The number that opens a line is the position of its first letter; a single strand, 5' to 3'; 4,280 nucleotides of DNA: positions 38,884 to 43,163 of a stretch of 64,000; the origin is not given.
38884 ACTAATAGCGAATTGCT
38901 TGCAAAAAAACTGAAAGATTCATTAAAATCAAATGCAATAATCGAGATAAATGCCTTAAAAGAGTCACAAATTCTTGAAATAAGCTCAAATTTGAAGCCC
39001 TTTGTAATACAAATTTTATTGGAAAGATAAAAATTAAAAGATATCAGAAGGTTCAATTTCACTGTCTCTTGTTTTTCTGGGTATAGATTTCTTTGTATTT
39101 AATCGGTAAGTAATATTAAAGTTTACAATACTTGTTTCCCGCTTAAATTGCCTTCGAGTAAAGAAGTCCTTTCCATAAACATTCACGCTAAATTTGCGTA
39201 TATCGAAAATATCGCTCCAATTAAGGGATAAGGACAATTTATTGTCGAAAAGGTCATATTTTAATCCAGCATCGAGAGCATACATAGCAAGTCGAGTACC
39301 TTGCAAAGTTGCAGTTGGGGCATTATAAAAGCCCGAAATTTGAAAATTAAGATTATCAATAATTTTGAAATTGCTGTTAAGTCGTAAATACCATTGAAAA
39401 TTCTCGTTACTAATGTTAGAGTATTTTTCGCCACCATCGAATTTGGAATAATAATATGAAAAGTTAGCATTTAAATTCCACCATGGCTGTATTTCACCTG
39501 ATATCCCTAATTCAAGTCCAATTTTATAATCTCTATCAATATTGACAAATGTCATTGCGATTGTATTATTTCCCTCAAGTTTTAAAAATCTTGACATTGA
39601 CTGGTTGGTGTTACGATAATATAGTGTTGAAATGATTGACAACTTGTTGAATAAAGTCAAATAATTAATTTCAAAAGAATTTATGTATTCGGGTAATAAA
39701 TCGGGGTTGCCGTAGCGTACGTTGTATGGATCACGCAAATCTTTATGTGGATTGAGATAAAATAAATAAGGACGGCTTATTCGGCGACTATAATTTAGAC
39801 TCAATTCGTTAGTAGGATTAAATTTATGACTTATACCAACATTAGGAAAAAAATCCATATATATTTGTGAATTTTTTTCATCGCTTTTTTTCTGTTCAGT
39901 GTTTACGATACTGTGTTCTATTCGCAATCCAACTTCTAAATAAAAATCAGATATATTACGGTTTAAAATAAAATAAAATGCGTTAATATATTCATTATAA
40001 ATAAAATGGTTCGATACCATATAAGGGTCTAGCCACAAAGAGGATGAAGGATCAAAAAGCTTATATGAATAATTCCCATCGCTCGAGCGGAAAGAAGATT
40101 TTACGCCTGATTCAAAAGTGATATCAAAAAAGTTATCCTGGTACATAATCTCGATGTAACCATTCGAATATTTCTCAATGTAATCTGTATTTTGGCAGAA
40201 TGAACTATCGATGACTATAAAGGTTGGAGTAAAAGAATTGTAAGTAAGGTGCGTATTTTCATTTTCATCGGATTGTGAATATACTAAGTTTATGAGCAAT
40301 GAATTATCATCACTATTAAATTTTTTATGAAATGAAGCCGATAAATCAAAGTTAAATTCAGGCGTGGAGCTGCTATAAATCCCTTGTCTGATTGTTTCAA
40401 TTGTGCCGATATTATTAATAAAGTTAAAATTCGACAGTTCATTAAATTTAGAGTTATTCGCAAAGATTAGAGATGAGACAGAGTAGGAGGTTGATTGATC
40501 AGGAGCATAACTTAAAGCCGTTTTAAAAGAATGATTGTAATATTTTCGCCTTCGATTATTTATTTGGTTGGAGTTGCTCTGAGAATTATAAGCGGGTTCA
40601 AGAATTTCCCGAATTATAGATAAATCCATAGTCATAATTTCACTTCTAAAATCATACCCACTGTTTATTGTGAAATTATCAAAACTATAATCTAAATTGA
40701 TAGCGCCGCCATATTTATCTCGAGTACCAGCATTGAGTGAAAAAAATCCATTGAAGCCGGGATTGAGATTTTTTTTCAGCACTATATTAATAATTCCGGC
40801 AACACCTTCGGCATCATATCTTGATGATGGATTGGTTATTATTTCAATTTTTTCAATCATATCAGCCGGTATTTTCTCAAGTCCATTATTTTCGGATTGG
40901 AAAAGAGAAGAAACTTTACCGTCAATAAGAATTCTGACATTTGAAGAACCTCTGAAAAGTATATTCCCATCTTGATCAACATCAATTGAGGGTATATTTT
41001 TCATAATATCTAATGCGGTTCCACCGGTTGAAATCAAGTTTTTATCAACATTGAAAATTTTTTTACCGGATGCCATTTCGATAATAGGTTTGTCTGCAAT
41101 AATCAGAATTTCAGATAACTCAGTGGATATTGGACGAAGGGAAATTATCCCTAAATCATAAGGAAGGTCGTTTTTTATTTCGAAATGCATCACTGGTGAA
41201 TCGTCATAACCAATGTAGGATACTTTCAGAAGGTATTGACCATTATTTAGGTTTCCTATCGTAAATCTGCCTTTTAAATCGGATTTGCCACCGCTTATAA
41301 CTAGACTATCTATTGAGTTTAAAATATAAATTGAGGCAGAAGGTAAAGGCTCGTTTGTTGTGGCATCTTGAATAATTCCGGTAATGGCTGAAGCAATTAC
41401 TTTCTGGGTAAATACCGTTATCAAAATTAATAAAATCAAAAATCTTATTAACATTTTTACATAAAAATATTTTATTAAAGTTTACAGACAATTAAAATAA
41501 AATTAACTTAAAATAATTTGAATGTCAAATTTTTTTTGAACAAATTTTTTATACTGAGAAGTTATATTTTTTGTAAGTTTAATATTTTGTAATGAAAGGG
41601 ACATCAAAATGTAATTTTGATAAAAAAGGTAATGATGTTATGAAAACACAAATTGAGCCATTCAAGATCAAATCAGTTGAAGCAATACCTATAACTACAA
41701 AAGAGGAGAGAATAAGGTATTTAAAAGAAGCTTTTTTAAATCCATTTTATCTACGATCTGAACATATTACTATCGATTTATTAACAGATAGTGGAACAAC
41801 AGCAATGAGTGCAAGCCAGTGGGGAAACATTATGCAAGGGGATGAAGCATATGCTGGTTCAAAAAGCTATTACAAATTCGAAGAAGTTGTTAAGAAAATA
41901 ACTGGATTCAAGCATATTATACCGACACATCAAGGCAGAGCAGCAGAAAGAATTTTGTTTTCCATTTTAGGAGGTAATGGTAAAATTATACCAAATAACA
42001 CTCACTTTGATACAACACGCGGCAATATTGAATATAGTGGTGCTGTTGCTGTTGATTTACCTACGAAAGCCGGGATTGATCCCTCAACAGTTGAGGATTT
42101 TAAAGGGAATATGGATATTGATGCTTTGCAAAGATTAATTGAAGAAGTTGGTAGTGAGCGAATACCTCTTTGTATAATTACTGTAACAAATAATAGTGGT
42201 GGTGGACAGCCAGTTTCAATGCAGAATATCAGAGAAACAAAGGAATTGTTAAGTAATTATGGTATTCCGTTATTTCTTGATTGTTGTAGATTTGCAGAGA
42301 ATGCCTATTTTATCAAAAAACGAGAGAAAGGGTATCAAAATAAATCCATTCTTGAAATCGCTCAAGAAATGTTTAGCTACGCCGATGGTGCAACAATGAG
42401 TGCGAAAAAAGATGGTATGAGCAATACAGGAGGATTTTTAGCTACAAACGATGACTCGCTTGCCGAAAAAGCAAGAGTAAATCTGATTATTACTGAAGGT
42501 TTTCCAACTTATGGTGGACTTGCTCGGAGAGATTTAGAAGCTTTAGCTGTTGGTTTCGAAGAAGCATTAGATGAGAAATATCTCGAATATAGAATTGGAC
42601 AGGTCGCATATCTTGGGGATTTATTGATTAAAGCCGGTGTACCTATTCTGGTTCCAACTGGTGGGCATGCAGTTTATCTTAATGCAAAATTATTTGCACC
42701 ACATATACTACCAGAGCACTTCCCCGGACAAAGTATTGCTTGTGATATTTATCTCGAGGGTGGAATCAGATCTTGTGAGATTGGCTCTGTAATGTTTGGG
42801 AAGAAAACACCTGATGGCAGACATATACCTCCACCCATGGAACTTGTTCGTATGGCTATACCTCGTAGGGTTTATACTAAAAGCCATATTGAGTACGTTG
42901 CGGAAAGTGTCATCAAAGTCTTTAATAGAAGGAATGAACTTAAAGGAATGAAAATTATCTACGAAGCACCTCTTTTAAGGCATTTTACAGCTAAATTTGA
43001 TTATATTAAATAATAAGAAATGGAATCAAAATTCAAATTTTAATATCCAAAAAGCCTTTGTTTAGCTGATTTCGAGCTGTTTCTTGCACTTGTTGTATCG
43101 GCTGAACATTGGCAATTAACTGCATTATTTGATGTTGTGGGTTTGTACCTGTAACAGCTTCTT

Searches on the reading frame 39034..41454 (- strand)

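Call 67: search_protein_families(library=pfam, proteins=[window:39034-41454:-], max_evalue=0.00001)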
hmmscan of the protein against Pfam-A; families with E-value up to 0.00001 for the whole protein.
window:39034-41454:- (806 aa): 5 families
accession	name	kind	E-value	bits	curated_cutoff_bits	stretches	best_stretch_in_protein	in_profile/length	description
PF14905.12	OMP_b-brl_3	-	7.4e-95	318.8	27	1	377-783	1-408/408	Outer membrane protein beta-barrel family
PF00593.30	TonB_dep_Rec_b-barrel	-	4.9e-18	66.6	27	1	316-745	9-432/436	TonB dependent receptor-like, beta-barrel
PF13715.12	CarbopepD_reg_2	-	7.6e-11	42.3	32.2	1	24-103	1-74/88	CarboxypepD_reg-like domain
PF13620.12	CarboxypepD_reg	-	1.6e-10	41.6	32.3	1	24-93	2-69/82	Carboxypeptidase regulatory-like domain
PF07715.20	Plug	-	1.2e-07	32.6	23.9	1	146-221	24-107/107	TonB-dependent Receptor Plug Domain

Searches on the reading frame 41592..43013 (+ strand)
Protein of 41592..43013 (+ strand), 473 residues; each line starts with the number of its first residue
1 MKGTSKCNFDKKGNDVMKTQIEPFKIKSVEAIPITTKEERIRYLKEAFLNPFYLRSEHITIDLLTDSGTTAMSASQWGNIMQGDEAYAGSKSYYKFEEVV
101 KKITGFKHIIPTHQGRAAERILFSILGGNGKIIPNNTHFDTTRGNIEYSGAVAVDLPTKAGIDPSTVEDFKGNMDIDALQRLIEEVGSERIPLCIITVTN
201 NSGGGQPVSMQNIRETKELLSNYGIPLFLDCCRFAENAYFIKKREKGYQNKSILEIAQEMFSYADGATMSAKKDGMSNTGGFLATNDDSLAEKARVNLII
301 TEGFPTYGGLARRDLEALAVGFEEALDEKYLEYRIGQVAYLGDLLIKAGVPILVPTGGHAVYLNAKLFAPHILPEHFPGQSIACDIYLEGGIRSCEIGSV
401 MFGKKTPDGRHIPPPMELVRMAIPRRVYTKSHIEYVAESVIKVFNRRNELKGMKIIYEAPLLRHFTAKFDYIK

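Call 67: search_protein_families(library=pfam, proteins=[window:41592-43013:+], max_evalue=0.00001)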
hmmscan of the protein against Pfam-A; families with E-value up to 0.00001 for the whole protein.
window:41592-43013:+ (473 aa): 2 families
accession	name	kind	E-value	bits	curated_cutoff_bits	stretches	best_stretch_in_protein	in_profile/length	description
PF01212.27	Beta_elim_lyase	-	6e-77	259.2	27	1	62-438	1-287/288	Beta-eliminating lyase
PF01041.23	DegT_DnrJ_EryC1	-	9.4e-07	28.8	19.8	1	80-296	14-197/360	DegT/DnrJ/EryC1/StrS aminotransferase family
